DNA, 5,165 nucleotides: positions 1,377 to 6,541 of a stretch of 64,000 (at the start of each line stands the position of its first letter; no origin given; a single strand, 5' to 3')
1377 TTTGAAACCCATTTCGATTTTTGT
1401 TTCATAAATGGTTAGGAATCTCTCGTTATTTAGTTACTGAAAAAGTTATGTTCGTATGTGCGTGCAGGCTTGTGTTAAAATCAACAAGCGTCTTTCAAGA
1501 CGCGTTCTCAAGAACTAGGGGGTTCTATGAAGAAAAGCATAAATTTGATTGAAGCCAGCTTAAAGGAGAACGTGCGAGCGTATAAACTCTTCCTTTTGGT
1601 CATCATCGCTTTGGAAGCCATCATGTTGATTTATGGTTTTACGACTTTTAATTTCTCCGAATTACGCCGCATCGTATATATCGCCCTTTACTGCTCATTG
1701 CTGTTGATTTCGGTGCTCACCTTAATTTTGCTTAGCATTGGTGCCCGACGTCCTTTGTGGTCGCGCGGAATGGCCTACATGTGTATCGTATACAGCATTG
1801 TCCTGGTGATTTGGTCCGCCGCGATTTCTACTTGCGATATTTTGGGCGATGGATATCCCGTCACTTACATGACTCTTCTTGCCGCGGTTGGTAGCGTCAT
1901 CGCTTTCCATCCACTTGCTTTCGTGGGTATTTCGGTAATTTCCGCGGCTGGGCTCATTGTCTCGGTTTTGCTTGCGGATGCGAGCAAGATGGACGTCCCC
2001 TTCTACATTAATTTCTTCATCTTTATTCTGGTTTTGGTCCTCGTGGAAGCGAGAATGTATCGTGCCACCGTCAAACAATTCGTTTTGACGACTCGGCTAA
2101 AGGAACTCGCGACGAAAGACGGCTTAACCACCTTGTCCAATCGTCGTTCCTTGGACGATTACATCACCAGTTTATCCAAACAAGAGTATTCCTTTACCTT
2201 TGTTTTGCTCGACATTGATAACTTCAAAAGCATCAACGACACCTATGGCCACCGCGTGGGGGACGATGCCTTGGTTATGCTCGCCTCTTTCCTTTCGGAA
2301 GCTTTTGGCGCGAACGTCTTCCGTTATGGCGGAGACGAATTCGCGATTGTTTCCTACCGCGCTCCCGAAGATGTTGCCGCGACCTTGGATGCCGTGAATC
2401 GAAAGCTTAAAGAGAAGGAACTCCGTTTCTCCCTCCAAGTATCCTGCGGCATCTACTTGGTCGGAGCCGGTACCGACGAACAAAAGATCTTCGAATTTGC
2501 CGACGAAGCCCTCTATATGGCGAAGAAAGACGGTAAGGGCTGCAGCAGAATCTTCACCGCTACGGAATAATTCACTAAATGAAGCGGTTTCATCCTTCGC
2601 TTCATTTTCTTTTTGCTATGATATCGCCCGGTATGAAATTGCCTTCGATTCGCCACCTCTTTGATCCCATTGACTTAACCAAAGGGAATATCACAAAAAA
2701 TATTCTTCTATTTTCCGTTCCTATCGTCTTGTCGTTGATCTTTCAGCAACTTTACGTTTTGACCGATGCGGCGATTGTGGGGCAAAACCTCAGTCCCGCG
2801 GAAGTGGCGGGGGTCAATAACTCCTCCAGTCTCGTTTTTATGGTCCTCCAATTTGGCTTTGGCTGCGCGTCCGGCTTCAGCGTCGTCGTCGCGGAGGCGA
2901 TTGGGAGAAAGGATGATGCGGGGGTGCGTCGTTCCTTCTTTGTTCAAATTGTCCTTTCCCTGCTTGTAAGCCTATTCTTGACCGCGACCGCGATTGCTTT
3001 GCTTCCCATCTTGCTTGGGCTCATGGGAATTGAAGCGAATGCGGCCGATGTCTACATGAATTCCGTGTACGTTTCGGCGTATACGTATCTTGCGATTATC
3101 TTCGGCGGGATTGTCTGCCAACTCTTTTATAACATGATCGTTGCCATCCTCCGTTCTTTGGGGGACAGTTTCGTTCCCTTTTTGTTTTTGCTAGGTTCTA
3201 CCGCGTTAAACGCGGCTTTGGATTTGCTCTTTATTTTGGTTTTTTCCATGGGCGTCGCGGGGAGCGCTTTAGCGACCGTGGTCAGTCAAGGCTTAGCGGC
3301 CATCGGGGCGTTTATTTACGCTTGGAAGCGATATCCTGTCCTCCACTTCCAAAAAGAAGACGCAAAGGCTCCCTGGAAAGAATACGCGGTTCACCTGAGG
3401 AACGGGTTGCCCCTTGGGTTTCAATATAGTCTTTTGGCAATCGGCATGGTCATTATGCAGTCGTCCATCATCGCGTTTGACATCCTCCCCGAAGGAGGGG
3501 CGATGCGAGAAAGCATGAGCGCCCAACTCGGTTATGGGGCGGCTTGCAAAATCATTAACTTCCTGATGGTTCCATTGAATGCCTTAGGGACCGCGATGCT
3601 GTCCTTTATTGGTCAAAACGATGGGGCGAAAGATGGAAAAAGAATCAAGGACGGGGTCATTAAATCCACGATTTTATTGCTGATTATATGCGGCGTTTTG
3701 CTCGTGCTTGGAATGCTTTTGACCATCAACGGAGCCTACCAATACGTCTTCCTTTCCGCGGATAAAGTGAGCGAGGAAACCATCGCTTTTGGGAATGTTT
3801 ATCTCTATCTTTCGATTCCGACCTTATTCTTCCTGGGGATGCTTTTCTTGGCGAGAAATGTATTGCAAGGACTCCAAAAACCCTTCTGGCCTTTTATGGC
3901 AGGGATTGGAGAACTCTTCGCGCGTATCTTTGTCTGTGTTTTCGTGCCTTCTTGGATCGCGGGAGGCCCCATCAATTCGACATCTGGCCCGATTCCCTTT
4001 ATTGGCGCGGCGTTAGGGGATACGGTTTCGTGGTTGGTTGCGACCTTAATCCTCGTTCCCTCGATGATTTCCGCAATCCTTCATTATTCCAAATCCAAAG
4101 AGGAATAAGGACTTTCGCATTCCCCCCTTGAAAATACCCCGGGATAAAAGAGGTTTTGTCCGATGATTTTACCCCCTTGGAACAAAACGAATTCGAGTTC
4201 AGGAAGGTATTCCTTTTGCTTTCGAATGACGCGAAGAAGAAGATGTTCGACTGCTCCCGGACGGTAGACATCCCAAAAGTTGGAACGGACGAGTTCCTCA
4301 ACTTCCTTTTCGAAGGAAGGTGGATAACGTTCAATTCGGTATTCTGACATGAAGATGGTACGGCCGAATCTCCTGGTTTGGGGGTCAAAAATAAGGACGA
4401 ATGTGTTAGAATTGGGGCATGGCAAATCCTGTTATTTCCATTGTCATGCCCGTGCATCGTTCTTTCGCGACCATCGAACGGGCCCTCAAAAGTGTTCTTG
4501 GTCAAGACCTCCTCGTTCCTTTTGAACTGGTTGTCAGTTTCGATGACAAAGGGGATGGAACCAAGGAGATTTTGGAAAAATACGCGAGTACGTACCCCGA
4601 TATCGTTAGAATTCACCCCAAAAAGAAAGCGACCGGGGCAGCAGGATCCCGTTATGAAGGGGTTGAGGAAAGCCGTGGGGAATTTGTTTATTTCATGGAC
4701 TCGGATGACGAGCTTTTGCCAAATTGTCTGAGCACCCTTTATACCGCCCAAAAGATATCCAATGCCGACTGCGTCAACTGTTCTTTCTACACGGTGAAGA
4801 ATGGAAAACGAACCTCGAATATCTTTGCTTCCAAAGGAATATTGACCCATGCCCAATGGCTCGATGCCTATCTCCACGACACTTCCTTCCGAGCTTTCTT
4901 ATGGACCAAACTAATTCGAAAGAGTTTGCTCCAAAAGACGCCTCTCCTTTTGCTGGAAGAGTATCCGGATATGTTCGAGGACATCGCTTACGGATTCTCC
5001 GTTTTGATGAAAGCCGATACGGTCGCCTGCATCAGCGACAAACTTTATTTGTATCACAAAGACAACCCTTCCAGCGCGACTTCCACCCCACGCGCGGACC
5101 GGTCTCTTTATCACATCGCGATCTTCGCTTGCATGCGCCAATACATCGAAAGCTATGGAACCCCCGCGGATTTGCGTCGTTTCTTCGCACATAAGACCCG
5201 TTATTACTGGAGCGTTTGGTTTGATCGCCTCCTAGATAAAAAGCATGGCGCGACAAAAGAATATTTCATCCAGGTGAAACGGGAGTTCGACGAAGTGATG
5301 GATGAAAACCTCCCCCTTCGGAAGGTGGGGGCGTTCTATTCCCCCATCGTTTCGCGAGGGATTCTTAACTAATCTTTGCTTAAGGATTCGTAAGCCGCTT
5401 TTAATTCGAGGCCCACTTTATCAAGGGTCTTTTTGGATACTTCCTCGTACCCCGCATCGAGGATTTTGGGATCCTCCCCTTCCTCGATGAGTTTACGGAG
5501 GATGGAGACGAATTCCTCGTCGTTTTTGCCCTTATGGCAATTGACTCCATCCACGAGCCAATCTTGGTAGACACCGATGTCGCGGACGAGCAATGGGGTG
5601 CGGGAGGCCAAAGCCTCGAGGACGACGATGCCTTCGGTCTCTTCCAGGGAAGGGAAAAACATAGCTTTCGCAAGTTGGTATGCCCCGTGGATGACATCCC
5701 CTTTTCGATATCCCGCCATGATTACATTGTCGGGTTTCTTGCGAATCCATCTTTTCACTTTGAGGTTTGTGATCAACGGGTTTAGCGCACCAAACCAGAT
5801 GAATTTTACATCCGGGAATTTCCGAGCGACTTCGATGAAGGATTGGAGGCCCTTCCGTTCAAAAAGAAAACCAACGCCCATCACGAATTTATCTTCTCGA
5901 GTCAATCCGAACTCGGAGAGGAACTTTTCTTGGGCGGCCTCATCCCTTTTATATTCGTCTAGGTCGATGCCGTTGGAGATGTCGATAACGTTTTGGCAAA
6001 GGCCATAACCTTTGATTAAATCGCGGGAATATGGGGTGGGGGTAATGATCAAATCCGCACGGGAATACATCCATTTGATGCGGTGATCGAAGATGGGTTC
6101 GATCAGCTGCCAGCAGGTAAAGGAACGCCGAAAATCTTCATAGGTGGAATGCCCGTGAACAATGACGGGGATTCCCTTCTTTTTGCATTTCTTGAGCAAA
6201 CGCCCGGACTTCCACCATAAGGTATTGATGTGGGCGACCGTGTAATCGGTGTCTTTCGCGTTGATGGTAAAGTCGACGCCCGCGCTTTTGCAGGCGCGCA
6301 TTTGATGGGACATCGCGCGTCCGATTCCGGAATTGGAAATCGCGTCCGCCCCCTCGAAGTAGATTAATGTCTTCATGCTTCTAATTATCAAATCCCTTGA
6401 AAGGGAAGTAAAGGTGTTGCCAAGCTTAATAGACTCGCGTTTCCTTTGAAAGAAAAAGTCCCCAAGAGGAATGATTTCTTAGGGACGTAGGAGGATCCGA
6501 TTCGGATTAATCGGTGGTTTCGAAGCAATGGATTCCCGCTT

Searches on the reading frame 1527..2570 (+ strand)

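Call 19: search_protein_families(library=pfam, proteins=[window:1527-2570:+], max_evalue=0.0001)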
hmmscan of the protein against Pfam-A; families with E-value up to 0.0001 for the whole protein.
window:1527-2570:+ (347 aa): 1 family
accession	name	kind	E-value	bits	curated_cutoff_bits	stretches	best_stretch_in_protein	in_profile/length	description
PF00990.26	GGDEF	-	3.6e-31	108.6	23.8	1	196-337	2-159/161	Diguanylate cyclase, GGDEF domain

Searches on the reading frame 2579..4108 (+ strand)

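Call 19: search_protein_families(library=pfam, proteins=[window:2579-4108:+], max_evalue=0.0001)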
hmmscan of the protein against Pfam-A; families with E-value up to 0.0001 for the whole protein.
window:2579-4108:+ (509 aa): 1 family
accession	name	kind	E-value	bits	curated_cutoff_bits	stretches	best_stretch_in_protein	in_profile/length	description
PF01554.23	MatE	-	3.7e-29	101.9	24.9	2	48-215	1-159/161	MatE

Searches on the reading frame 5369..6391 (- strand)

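Call 19: search_protein_families(library=pfam, proteins=[window:5369-6391:-], max_evalue=0.0001)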
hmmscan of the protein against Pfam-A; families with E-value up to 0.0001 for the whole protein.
window:5369-6391:- (340 aa): 4 families
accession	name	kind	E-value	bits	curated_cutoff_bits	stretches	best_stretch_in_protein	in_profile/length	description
PF00534.26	Glycos_transf_1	-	5.2e-19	68.9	26.4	1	159-309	7-163/172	Glycosyl transferases group 1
PF13439.12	Glyco_transf_4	-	4.6e-13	50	28.5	1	46-145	69-169/170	Glycosyltransferase Family 4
PF13692.12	Glyco_trans_1_4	-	5.3e-12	46.6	27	1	173-303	7-141/142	Glycosyl transferases group 1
PF13579.12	Glyco_trans_4_4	-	4.1e-06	27.7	29.7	1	48-131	70-147/158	Glycosyl transferase 4-like domain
